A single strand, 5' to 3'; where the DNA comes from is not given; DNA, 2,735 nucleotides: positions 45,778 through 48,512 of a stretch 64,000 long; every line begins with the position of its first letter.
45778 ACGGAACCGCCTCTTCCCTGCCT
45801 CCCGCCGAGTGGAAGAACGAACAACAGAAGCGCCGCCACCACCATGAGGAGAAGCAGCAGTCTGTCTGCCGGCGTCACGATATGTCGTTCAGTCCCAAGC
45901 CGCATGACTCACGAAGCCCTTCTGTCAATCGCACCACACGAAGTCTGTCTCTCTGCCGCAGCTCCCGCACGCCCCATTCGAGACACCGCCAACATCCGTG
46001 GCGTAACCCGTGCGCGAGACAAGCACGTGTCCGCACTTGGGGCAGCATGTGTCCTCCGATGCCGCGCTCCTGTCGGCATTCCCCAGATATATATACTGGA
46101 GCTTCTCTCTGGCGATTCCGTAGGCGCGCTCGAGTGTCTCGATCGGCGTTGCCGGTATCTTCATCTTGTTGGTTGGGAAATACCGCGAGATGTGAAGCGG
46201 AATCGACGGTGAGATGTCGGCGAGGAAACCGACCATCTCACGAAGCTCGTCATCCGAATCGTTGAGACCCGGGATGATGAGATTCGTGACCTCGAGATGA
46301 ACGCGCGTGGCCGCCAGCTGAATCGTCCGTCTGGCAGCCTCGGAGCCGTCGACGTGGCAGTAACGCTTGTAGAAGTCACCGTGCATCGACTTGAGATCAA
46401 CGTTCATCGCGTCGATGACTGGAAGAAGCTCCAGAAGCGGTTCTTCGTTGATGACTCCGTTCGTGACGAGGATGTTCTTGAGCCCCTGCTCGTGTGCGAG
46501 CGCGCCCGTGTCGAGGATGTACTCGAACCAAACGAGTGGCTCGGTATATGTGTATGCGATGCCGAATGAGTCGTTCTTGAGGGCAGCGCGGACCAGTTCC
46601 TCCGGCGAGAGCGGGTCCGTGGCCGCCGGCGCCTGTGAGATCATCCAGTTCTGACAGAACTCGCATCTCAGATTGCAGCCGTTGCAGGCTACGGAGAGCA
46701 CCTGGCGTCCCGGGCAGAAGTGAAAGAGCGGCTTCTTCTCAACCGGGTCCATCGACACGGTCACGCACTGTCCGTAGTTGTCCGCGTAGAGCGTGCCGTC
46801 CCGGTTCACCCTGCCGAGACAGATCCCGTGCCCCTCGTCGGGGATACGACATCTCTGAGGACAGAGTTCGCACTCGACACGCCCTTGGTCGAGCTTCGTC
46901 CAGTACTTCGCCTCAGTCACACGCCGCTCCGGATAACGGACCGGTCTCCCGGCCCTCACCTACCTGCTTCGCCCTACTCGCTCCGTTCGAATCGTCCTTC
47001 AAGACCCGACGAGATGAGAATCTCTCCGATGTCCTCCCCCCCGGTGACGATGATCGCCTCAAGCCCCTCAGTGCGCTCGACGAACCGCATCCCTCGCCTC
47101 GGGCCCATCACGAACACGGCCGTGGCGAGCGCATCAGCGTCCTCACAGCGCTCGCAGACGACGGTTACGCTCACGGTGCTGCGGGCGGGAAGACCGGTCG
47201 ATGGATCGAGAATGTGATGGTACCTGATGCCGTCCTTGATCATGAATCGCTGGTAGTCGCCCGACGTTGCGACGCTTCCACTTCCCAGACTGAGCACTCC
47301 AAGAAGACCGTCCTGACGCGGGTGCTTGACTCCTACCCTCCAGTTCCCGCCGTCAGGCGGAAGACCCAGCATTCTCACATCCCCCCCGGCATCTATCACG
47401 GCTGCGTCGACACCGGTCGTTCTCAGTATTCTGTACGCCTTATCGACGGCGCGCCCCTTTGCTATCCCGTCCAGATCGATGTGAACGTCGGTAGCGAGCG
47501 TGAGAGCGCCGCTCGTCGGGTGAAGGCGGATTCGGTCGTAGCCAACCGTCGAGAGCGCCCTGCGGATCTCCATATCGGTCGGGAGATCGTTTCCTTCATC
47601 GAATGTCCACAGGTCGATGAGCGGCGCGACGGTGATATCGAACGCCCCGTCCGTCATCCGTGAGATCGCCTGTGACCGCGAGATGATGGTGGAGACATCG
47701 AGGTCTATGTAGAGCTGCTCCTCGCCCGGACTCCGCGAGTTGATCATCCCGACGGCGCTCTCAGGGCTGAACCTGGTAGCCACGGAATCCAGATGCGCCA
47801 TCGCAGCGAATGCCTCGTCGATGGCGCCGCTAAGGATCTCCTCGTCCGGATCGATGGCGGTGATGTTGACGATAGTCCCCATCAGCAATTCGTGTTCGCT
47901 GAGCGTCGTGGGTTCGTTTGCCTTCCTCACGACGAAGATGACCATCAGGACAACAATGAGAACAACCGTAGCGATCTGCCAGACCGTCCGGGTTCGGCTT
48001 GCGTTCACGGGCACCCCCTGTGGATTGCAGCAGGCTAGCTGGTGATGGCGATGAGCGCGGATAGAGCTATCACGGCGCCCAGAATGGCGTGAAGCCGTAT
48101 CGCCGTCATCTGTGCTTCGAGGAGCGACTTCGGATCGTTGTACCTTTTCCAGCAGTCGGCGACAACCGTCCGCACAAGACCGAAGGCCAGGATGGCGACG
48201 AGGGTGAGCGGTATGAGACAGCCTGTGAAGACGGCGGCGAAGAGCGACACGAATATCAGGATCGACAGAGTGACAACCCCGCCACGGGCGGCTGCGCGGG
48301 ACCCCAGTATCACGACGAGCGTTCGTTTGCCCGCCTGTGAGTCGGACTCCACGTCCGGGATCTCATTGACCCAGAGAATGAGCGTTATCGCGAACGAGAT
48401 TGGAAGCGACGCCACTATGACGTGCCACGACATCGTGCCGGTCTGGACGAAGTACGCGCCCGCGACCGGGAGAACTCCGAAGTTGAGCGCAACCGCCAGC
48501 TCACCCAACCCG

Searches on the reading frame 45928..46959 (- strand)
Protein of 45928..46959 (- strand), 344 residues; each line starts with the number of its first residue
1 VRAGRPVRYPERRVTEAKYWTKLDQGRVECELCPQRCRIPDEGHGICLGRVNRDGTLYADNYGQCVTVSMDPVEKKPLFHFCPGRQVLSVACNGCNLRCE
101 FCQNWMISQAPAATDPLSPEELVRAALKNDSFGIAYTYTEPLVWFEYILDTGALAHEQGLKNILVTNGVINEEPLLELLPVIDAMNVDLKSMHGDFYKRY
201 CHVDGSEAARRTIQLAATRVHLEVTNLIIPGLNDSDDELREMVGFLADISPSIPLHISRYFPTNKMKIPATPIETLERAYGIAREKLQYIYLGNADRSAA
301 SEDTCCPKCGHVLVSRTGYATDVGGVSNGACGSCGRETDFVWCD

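Call 62: search_protein_families(library=pfam, proteins=[window:45928-46959:-], max_evalue=0.0001)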
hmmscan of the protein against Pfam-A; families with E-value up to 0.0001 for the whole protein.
window:45928-46959:- (344 aa): 1 family
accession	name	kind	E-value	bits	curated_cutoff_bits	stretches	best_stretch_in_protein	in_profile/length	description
PF04055.27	Radical_SAM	-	4e-17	63.3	29.5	1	92-245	4-165/166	Radical SAM superfamily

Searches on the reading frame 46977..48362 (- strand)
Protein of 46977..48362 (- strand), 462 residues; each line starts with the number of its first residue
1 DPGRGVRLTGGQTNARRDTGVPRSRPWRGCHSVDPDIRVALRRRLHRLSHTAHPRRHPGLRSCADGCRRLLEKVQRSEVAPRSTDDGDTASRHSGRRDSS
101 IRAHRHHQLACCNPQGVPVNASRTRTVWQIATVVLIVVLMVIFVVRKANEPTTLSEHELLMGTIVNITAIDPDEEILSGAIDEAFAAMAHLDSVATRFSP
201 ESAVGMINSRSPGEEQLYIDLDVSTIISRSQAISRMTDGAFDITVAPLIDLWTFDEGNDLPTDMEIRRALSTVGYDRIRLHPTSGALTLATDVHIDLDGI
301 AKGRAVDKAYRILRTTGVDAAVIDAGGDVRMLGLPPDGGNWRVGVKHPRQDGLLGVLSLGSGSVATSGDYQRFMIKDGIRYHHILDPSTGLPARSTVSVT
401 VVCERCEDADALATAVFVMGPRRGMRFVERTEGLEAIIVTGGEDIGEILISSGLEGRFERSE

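Call 62: search_protein_families(library=pfam, proteins=[window:46977-48362:-], max_evalue=0.0001)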
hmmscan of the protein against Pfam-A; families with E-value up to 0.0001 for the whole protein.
window:46977-48362:- (462 aa): 1 family
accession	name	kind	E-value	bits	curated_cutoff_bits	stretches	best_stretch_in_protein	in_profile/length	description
PF02424.20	ApbE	-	3.1e-83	279.8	25.6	1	161-438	1-266/266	ApbE family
